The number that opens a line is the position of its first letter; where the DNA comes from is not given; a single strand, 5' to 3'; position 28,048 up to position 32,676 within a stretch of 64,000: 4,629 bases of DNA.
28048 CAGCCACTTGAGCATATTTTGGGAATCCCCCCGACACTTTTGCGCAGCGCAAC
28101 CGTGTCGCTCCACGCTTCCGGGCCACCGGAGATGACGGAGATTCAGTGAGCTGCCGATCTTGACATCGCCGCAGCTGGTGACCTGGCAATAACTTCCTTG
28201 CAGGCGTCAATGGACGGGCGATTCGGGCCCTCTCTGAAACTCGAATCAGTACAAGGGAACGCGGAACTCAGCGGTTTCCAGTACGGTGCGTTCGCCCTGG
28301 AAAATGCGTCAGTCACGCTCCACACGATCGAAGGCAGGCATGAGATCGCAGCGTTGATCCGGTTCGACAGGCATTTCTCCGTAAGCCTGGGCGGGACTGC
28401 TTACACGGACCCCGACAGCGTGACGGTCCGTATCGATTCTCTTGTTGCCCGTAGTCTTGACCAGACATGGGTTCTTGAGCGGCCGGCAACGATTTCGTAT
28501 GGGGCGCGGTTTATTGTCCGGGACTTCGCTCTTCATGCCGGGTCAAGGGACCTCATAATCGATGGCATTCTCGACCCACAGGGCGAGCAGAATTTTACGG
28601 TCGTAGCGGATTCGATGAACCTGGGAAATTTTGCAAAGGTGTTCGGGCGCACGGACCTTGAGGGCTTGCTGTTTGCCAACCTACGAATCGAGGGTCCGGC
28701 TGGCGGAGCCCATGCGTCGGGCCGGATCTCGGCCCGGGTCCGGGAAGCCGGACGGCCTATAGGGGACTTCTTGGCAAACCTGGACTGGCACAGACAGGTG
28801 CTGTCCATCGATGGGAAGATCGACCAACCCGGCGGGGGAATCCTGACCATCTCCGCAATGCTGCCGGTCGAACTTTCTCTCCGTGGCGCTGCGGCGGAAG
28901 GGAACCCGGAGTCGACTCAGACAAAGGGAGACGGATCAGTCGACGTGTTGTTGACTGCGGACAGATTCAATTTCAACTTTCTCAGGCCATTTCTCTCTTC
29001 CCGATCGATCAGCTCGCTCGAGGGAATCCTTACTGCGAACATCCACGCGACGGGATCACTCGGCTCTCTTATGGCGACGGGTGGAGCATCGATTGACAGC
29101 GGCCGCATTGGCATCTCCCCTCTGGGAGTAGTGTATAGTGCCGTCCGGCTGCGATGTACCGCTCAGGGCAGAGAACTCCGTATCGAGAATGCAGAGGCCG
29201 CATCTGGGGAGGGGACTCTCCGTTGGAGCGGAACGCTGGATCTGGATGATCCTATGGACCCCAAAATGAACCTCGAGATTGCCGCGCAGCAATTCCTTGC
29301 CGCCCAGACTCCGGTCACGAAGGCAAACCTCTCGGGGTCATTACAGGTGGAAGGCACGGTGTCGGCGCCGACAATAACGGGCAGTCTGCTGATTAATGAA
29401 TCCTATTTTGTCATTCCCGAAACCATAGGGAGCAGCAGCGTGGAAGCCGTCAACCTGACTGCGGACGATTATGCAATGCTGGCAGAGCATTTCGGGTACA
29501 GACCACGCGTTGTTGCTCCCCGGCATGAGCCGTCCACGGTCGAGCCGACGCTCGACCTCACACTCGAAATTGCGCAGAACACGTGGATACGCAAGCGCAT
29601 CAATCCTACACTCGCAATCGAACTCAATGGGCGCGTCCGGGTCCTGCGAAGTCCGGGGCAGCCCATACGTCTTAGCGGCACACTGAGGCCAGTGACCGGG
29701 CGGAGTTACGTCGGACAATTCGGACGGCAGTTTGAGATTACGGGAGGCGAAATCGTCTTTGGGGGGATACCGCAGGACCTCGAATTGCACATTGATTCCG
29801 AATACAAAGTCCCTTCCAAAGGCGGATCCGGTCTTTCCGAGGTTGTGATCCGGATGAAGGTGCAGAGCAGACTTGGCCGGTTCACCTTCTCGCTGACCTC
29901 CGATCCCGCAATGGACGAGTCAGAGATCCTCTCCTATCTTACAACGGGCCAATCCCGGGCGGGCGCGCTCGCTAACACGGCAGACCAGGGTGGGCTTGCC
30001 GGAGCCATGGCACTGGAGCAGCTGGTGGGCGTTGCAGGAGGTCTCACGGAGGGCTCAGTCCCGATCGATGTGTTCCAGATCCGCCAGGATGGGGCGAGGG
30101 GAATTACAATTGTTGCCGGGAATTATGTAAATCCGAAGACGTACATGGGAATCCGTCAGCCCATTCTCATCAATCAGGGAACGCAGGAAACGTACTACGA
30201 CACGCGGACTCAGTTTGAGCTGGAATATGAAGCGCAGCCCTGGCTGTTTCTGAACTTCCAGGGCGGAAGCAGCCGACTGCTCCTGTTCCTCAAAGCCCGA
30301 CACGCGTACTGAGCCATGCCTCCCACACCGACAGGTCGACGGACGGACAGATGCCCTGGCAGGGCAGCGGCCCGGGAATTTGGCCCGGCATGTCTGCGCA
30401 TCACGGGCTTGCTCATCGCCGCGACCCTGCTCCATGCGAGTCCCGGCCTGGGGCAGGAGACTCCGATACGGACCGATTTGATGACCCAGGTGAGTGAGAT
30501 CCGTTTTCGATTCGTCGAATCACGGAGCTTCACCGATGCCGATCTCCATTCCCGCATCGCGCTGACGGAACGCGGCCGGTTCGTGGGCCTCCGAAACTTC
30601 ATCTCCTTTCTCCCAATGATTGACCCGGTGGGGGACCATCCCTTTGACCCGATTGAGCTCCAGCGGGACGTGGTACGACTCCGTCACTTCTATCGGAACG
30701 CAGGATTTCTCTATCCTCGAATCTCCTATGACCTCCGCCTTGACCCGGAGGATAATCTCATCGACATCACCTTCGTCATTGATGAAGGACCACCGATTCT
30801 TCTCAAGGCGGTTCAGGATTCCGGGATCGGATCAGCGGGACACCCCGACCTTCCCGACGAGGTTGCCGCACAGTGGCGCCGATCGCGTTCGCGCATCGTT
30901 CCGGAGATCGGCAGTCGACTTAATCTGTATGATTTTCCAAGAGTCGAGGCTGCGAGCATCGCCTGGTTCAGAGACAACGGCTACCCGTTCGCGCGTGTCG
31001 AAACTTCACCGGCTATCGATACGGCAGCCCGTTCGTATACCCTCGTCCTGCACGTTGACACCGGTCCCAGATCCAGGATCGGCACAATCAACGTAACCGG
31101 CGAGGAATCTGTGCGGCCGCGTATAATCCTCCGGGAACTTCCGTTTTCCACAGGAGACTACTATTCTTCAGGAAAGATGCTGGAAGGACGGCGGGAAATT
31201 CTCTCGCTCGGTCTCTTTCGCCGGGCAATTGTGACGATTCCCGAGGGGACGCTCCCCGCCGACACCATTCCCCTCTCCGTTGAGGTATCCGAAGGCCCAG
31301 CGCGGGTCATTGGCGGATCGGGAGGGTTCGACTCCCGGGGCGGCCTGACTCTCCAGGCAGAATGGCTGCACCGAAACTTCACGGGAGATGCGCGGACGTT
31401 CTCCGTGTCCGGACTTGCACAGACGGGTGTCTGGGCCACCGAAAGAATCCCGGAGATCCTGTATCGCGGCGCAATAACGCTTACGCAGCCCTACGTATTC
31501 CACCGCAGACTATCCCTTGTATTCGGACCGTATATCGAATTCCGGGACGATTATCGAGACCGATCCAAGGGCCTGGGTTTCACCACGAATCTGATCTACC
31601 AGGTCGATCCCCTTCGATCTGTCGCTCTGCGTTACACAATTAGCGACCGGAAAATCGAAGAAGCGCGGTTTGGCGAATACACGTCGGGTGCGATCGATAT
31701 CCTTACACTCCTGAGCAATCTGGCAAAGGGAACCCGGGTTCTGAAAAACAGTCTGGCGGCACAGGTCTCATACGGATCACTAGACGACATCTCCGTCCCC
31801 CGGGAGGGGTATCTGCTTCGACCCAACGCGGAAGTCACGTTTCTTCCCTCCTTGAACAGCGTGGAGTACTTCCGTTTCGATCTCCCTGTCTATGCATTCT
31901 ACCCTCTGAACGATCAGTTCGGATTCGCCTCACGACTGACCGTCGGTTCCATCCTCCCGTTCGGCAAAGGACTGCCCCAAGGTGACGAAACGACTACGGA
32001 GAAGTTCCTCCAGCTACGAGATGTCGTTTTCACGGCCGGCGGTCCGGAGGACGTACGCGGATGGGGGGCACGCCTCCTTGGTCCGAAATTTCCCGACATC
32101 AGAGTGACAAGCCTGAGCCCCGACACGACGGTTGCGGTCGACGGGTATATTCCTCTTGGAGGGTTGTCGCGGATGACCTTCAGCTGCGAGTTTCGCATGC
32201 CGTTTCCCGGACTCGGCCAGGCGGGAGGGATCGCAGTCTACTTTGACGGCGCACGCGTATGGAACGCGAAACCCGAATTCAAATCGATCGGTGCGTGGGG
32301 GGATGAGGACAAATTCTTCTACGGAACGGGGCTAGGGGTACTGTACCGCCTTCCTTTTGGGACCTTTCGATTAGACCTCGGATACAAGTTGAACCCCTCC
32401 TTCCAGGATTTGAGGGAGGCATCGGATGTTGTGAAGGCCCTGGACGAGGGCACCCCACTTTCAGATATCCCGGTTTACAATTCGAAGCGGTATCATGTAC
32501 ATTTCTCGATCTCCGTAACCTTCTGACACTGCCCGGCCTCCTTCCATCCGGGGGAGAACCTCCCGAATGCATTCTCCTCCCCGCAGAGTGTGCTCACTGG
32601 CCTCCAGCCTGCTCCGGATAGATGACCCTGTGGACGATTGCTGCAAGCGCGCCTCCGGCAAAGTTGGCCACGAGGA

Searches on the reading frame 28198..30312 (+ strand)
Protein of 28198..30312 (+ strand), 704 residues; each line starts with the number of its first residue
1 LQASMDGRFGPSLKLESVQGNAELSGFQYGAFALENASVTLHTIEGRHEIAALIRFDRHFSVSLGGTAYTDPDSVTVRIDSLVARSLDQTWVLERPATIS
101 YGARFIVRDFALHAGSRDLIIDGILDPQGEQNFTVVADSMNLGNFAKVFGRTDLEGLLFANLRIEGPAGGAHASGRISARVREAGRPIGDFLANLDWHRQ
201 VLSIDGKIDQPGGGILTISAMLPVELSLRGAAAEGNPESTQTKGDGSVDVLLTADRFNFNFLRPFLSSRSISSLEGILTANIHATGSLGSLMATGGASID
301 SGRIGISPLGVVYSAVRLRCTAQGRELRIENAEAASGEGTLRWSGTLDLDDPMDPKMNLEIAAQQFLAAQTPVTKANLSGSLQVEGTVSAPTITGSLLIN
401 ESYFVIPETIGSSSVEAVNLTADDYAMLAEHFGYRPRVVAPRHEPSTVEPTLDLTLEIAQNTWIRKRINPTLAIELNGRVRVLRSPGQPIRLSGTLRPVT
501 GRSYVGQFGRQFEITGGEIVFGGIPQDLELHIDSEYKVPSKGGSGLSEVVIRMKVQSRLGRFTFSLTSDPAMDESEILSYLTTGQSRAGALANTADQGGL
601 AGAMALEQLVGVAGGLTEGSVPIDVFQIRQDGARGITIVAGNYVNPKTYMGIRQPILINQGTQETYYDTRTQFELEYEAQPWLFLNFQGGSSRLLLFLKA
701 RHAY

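Call 77: search_protein_families(library=pfam, max_evalue=0.00001, proteins=[window:28198-30312:+])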
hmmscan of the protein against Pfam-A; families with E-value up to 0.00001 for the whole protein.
window:28198-30312:+ (704 aa): 1 family
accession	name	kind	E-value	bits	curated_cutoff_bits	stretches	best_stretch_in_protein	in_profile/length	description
PF04357.19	TamB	-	3.9e-40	138.7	22.4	1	333-681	4-357/381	TamB, inner membrane protein subunit of TAM complex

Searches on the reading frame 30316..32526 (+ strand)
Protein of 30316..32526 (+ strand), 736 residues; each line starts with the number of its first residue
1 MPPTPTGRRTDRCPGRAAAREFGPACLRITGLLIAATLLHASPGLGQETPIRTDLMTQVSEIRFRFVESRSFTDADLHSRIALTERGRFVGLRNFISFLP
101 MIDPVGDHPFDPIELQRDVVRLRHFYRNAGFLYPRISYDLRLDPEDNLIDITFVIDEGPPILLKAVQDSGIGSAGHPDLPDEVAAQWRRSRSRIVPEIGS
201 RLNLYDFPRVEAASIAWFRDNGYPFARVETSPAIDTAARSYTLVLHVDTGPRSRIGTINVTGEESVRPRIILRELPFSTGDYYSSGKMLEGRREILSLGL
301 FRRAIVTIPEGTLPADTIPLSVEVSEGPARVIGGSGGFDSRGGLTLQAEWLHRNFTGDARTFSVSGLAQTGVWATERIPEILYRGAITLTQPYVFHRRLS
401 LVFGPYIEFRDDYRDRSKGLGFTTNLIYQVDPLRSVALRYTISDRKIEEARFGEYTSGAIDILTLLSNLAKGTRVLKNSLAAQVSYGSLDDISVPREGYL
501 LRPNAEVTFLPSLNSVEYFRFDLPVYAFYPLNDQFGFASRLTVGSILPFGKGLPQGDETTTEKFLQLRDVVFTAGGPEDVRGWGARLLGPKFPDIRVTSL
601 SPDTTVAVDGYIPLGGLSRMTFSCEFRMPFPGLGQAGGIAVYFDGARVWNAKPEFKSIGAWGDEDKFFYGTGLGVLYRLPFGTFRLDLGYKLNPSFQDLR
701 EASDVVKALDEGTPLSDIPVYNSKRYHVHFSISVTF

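Call 20: search_protein_families(library=pfam, max_evalue=0.001, proteins=[window:30316-32526:+])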
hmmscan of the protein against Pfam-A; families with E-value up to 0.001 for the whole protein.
window:30316-32526:+ (736 aa): 2 families
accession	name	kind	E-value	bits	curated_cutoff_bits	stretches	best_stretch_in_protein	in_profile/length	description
PF01103.29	Omp85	-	6.6e-36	124.9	24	1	354-695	1-309/325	Omp85 superfamily domain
PF07244.20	POTRA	-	2e-19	70.5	21.3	2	66-158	8-79/79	Surface antigen variable number repeat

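Call 94: find_encoding_contigs(protein=window:30316-32526:+, flank=6000, max_places=4)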
Protein window:30316-32526:+ (736 aa): 3 contigs read that carry it; 3 places shown.
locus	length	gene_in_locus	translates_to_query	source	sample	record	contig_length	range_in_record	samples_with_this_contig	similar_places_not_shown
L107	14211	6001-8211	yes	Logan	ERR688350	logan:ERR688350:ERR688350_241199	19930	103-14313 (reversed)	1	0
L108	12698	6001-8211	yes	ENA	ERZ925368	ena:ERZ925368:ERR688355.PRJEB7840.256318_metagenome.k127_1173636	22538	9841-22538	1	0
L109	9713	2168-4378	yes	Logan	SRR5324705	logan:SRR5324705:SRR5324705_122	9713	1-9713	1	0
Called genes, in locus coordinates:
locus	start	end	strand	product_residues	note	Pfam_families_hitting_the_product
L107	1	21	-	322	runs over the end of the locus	PF00753:Lactamase_B (weak), PF13483:Lactamase_B_3, PF12706:Lactamase_B_2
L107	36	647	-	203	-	-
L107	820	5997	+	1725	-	PF13116:YhdP (faint), PF27051:TamB_N (faint), PF04357:TamB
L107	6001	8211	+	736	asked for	PF07244:POTRA (weak), PF01103:Omp85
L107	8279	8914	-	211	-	PF00230:MIP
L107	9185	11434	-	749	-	PF00930:DPPIV_N, PF00326:Peptidase_S9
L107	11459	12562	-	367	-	PF02746:MR_MLE_N, PF13378:MR_MLE_C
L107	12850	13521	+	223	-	-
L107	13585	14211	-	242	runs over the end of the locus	?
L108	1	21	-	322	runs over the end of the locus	PF00753:Lactamase_B (weak), PF13483:Lactamase_B_3, PF12706:Lactamase_B_2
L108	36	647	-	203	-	-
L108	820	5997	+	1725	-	PF05359:DUF748 (faint), PF13116:YhdP (faint), PF27051:TamB_N (faint), PF04357:TamB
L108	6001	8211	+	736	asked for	PF07244:POTRA (weak), PF01103:Omp85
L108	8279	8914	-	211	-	PF00230:MIP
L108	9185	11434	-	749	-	PF00930:DPPIV_N, PF00326:Peptidase_S9, PF01738:DLH (faint)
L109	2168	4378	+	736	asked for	PF07244:POTRA (weak), PF01103:Omp85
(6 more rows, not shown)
